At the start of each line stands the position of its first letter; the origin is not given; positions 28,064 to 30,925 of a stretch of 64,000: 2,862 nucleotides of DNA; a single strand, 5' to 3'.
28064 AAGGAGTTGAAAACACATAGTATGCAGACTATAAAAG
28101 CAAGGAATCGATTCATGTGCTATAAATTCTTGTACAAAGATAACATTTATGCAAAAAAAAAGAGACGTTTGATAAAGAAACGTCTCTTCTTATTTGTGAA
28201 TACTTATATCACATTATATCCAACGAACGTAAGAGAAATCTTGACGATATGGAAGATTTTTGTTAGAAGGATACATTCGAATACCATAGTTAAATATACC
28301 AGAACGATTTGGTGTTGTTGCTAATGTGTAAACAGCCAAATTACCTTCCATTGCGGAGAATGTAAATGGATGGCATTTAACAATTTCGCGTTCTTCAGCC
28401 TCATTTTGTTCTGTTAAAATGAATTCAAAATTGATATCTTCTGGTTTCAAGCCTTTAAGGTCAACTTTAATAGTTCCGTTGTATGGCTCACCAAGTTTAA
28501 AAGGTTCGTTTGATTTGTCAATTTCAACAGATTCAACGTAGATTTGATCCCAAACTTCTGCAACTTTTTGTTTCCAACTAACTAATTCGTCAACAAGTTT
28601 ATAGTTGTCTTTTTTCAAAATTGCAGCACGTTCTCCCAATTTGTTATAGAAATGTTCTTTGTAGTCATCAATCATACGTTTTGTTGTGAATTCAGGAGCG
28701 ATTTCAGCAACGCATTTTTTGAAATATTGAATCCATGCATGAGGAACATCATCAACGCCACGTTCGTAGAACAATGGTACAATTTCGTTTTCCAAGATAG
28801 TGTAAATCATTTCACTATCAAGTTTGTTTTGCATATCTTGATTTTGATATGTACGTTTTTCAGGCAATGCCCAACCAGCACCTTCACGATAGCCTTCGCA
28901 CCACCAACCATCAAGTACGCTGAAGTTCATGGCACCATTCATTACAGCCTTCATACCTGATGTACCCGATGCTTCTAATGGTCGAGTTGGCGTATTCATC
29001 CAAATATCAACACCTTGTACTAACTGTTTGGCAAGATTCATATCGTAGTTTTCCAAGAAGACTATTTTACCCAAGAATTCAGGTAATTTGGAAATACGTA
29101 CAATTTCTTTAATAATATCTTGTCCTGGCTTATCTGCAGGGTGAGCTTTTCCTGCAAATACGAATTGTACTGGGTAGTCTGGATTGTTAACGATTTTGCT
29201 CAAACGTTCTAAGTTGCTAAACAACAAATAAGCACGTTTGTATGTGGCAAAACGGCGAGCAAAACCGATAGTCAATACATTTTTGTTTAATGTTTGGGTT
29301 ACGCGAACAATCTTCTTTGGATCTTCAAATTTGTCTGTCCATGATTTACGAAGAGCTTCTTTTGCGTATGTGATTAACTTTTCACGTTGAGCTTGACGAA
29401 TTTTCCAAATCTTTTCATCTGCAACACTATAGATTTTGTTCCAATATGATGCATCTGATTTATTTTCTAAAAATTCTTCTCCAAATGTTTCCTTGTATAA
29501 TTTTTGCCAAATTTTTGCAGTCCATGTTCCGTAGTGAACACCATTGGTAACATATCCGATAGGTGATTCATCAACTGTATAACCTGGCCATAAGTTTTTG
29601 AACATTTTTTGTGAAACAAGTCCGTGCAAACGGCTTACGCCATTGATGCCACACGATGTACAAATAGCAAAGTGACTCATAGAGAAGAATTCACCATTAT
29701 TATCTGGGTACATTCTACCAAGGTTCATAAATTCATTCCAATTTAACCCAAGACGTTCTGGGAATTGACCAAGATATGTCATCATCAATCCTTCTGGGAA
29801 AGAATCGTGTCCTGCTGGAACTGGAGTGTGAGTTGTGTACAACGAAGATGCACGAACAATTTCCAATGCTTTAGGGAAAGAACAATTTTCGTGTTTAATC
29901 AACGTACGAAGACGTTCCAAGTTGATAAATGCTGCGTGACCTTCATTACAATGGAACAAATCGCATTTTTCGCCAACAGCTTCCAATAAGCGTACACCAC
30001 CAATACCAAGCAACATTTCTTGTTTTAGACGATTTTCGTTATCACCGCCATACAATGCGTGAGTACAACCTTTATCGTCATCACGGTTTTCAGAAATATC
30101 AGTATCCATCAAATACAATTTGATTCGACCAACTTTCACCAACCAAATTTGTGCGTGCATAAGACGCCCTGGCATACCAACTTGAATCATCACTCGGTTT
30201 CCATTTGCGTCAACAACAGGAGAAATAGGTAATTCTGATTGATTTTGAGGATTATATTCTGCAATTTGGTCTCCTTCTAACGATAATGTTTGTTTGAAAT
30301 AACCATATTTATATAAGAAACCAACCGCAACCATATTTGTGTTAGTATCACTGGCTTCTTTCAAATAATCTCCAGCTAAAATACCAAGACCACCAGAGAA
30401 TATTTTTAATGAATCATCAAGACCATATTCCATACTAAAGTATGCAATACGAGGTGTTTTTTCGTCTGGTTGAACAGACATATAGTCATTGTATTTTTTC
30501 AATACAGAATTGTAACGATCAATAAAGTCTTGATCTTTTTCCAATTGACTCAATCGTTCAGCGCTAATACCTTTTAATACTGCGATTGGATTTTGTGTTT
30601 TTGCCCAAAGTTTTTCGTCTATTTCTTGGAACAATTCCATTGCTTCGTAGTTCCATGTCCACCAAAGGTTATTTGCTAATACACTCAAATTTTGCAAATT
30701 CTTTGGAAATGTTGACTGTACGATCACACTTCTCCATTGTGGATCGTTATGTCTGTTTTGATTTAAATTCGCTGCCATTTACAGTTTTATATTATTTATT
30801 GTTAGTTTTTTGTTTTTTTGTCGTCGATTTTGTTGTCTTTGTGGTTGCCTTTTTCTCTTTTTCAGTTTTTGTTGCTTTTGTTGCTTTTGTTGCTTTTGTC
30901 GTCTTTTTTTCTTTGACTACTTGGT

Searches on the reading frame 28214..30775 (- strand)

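Call 49: search_protein_families(library=pfam, proteins=[window:28214-30775:-], max_evalue=0.00001)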
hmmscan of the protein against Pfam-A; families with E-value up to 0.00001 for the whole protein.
window:28214-30775:- (853 aa): 2 families
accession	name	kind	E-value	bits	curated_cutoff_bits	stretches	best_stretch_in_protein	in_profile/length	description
PF00343.26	Phosphorylase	-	1.2e-35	123.4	27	1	274-623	220-579/713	Carbohydrate phosphorylase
PF11897.13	DUF3417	-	1.5e-32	112.7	25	1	24-123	2-109/109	Protein of unknown function (DUF3417)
